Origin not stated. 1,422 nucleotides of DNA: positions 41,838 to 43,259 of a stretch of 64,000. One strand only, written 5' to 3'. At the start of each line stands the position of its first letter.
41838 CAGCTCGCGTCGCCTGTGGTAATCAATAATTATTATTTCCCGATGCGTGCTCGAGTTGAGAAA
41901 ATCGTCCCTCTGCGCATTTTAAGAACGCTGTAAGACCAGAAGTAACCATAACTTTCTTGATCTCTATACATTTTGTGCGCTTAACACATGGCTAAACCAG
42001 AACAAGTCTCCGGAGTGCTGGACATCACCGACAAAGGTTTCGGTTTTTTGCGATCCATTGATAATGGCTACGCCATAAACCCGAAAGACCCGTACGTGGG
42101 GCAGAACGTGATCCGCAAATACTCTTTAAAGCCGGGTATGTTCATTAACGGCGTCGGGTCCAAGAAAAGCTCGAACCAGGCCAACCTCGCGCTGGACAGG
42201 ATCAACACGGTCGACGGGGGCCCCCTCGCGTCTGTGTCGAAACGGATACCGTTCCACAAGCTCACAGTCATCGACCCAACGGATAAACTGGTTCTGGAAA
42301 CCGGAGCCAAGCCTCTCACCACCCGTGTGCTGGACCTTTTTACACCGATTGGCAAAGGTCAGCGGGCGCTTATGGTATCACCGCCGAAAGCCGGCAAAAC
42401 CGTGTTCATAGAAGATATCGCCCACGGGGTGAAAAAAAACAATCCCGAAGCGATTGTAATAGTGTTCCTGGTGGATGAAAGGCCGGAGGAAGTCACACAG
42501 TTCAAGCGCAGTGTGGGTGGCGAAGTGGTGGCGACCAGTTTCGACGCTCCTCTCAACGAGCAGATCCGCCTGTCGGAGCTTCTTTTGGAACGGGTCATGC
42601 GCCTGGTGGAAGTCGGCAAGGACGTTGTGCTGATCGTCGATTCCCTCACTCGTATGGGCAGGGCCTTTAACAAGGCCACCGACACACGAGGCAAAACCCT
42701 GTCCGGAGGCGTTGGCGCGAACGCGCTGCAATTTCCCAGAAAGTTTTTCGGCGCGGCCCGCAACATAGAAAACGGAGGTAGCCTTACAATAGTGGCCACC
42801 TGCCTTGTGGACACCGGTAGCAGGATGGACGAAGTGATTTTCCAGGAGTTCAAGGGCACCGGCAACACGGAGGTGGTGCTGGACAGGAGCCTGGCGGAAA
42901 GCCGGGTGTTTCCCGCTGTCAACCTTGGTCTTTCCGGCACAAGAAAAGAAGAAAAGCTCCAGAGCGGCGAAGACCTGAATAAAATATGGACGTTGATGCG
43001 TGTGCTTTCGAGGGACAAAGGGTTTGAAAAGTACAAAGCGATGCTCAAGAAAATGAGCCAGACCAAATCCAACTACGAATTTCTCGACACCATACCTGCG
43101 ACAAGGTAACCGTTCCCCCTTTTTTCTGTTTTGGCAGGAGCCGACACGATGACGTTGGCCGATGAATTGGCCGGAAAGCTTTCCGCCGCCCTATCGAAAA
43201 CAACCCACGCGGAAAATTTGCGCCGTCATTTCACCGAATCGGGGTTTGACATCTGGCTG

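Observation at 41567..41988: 101-bp tandem duplication straddling the 3' end of the metF-fusion gene within the long rho leader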

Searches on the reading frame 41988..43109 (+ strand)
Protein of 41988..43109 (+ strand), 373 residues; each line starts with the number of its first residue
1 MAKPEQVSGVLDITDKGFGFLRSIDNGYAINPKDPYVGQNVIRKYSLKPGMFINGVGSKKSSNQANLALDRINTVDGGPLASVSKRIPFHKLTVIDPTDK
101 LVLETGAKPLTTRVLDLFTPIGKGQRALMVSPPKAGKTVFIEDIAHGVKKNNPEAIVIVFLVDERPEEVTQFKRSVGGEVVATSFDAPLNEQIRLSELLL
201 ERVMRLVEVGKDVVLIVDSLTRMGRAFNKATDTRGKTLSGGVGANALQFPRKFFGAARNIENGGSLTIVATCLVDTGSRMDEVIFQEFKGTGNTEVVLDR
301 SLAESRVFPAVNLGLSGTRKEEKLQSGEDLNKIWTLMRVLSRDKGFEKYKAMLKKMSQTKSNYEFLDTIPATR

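Call 7: find_encoding_contigs(protein=window:41988-43109:+, flank=3000, max_places=10)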
Protein window:41988-43109:+ (373 aa): no gene with exactly this product is on record in the collection.

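Call 9: find_related_loci(query=window:41988-43109:+, collection=genome_contigs, flank=4000)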
Query window:41988-43109:+ (373 aa) in genome_contigs; peptide patterns used: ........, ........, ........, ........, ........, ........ (x = any residue, [..] = any of these).
600 stretches matched a pattern (row limit reached: there are more); 515 encode a relative of the query (tblastn E <= 1e-3); the best 80 are kept; 80 distinct loci.
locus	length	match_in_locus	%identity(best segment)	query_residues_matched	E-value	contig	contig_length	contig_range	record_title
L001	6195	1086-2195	76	1-370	0e+0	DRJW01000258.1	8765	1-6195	MAG TPA_asm: Nitrospirae bacterium isolate HyVt-426 HyVt-426_k95_26043, whole genome shotgun sequence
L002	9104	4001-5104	74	5-372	0e+0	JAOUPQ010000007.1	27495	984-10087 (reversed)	MAG: Nitrospinota bacterium isolate 8_1_Oct_SF_Bin59 8_1_Oct_SF_Bin59_scaffold_639_c1, whole genome shotgun sequence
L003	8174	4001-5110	74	1-370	0e+0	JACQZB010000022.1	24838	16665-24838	MAG: Nitrospinota bacterium isolate NC_groundwater_1556_Pr4_S-0.65um_63_8 SR1-18-Sp65_coassembly_scaffold_94185, whole g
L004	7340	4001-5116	68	1-372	1e-167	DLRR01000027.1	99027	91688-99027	MAG TPA_asm: Nitrospinaceae bacterium UBA7883 UBA7883_contig_9125, whole genome shotgun sequence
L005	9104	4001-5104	52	1-369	8e-123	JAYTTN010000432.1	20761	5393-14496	MAG: Fimbriiglobus sp. isolate GFS_5396 GFS_5396_431, whole genome shotgun sequence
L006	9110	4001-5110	51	1-369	1e-122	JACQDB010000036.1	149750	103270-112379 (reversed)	MAG: Acidobacteria bacterium isolate NC_groundwater_983_Pr1_S-0.65um_53_22 Montesol18_Sp65_coassembly_scaffold_260094, w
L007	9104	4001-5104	52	1-369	1e-121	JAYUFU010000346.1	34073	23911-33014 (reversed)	MAG: Fimbriiglobus sp. isolate GFS_7859 GFS_7859_345, whole genome shotgun sequence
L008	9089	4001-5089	52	6-370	5e-121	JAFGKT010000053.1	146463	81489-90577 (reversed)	MAG: Sedimentisphaerales bacterium isolate Zod_Metabat.35 k87_8561211, whole genome shotgun sequence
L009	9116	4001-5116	52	1-369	1e-120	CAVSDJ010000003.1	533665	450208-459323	MAG: Blastocatellia bacterium isolate MFD01916.bin.3.112 genome assembly, contig: contig_2131, whole genome shotgun sequ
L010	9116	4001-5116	49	1-369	4e-119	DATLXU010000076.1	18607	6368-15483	MAG TPA_asm: Blastocatellia bacterium isolate SMAG_U13254 k141_40045, whole genome shotgun sequence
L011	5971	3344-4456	52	3-369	3e-119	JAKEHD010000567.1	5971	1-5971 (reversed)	MAG: Blastocatellia bacterium isolate PMV_6.28 PMV_6.28.k101_1211386, whole genome shotgun sequence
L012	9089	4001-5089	52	7-366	7e-119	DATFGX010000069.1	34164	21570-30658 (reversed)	MAG TPA_asm: Blastocatellia bacterium isolate SMAG_U8674 k141_1140794, whole genome shotgun sequence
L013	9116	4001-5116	50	1-369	3e-118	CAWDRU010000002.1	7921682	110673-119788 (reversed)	MAG: Blastocatellia bacterium isolate MFD04935.bin.1.50 genome assembly, contig: contig_540, whole genome shotgun sequen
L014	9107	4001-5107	51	1-366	5e-118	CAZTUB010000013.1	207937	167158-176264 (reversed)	MAG TPA_asm: uncultured Clostridia bacterium isolate binchicken_co174_39 genome assembly, contig: NODE_23_length_207937_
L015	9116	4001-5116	50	1-369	3e-118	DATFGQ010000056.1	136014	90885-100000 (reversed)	MAG TPA_asm: Blastocatellia bacterium isolate SMAG_U8667 k141_501655, whole genome shotgun sequence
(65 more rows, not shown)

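Call 20: find_related_loci(query=window:41988-43109:+, collection=metagenome_contigs, flank=3000)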
Query window:41988-43109:+ (373 aa) in metagenome_contigs; peptide patterns used: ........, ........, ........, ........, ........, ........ (x = any residue, [..] = any of these).
600 stretches matched a pattern (row limit reached: there are more); 518 encode a relative of the query (tblastn E <= 1e-3); the best 80 are kept; 80 distinct loci.
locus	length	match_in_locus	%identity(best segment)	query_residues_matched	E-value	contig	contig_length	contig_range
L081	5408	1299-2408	76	1-370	0e+0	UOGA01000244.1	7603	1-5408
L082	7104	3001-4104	74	5-372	0e+0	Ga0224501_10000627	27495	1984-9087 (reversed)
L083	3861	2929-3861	76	5-315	2e-164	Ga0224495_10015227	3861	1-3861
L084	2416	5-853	79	88-370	1e-161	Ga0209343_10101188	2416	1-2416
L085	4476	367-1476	52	3-369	2e-122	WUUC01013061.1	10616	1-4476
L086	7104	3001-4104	51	1-369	2e-122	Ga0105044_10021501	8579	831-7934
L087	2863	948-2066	52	1-369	8e-126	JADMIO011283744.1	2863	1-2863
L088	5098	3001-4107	51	1-366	7e-121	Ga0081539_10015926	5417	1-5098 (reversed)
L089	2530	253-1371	52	1-369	2e-125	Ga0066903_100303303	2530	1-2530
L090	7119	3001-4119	51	1-369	5e-119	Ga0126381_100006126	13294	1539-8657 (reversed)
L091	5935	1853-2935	52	8-369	8e-119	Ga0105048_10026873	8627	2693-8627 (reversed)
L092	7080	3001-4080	52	9-369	1e-118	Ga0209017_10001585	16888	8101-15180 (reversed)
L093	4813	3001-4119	51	1-369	1e-118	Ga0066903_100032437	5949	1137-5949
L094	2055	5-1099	52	8-369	5e-126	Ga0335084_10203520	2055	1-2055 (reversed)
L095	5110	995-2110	51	1-369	3e-118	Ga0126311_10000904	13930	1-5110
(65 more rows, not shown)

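Call 22: search_protein_families(library=pfam, proteins=[window:41988-43109:+])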
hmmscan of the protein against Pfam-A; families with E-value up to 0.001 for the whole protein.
window:41988-43109:+ (373 aa): 2 families
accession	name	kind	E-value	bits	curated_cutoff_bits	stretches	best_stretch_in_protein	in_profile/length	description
PF00006.31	ATP-synt_ab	-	8e-22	78.4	29.5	1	112-316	2-211/213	ATP synthase alpha/beta family, nucleotide-binding domain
PF07497.18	Rho_RNA_bind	-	1.1e-14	54.4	27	1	7-77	1-69/73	Rho termination factor, RNA-binding domain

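Call 32: find_homologous_proteins(query=window:41988-43109:+, max_evalue=1e-100)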
Query window:41988-43109:+ (373 aa): 6213 proteins with E <= 1e-100 among 8000 candidates; the best 120 are listed.
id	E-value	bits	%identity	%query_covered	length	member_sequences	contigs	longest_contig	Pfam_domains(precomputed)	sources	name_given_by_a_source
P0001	2.4e-240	814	100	100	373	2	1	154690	PF07497.19,PF00006.32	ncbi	-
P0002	4.7e-187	639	76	99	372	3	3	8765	PF07497.19,PF00006.32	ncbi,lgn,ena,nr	ncbi:MAG TPA: transcription termination factor Rho [Nitrospirae bacterium]|nr:transcription terminat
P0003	6.8e-186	635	76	99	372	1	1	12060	PF07497.19,PF00006.32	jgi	-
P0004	3.0e-185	633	76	99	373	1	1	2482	PF07497.19,PF00006.32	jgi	-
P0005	3.5e-183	626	76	98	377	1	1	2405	PF07497.19,PF00006.32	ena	-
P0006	9.0e-181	618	74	100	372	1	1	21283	PF07497.19,PF00006.32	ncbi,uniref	ncbi:Transcription termination factor Rho [hydrothermal vent metagenome]|uniref:Transcription termin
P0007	1.6e-180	618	74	99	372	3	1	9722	PF07497.19,PF00006.32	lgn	-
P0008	3.1e-180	617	74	99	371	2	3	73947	PF07497.19,PF00006.32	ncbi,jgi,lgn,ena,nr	ncbi:MAG: transcription termination factor Rho [Nitrospinota bacterium]|nr:transcription termination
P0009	6.7e-180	616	75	99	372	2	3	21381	PF07497.19,PF00006.32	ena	-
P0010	2.8e-179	614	74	99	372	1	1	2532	PF07497.19,PF00006.32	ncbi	-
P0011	8.0e-179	612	74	99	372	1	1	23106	PF07497.19,PF00006.32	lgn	-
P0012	5.4e-178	609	75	98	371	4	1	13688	PF07497.19,PF00006.32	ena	-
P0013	1.4e-177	608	75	98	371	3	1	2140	PF07497.19,PF00006.32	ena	-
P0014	1.4e-177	608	74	99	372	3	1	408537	PF07497.19,PF00006.32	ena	-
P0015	1.1e-176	605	72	99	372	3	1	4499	PF07497.19,PF00006.32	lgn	-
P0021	6.2e-174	596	72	100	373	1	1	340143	PF07497.19,PF00006.32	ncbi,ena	-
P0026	8.0e-172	589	71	99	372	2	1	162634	PF07497.19,PF00006.32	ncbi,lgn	ncbi:MAG: transcription termination factor Rho [Candidatus Nitrospinota bacterium M3_3B_026]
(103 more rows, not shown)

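Call 33: list_cluster_members(proteins=[P0001])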
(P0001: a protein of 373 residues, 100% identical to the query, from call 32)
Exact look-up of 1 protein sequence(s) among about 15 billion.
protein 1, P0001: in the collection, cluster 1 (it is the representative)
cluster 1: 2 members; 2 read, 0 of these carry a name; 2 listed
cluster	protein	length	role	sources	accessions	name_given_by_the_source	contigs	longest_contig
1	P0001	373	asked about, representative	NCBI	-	-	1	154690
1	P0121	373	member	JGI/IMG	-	-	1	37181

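Call 34: find_encoding_contigs(protein=P0001, flank=3000, max_places=10)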
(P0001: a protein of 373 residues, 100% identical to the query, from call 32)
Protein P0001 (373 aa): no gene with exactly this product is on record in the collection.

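Call 36: find_encoding_contigs(protein=P0121, flank=5000, max_places=10)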
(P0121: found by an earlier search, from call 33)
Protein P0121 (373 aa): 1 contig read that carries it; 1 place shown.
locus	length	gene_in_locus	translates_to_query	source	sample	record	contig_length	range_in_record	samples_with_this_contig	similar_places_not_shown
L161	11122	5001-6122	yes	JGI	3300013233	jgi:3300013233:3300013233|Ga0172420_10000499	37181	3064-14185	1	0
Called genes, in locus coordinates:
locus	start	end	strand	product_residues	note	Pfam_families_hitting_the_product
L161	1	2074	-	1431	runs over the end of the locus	PF01869:BcrAD_BadFG, PF02782:FGGY_C (faint), PF01869:BcrAD_BadFG, PF09989:DUF2229, PF06050:HGD-D (faint)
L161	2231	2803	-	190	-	PF18306:LDcluster4, PF03641:Lysine_decarbox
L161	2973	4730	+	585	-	PF02574:S-methyl_trans, PF02219:MTHFR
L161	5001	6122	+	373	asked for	PF07497:Rho_RNA_bind, PF00006:ATP-synt_ab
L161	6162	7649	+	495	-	PF01743:PolyA_pol, PF01966:HD (weak), PF13735:tRNA_NucTran2_2 (weak)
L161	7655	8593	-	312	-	PF03975:CheD, PF00072:Response_reg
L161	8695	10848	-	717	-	PF01627:Hpt, PF02518:HATPase_c, PF01584:CheW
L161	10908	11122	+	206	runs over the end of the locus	PF01035:DNA_binding_1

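Call 39: find_encoding_contigs(protein=P0006, flank=2500, max_places=1)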
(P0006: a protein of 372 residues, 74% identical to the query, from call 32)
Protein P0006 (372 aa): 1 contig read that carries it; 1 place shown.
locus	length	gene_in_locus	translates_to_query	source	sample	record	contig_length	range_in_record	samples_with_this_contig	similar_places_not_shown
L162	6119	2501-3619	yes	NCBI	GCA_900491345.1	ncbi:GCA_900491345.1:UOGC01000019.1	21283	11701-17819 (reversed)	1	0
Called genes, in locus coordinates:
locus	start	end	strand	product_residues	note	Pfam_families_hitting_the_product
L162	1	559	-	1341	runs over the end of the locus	PF00480:ROK (faint), PF01869:BcrAD_BadFG, PF02782:FGGY_C (faint), PF01869:BcrAD_BadFG, PF09989:DUF2229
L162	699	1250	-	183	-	PF18306:LDcluster4, PF03641:Lysine_decarbox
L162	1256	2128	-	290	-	PF02219:MTHFR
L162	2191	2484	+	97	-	-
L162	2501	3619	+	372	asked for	PF07497:Rho_RNA_bind, PF00006:ATP-synt_ab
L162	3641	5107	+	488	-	PF26128:Gad2 (faint), PF01743:PolyA_pol, PF12627:PolyA_pol_RNAbd, PF01966:HD (weak), PF13735:tRNA_NucTran2_2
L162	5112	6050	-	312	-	PF03975:CheD, PF00072:Response_reg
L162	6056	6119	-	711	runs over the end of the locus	PF01627:Hpt, PF02518:HATPase_c, PF01584:CheW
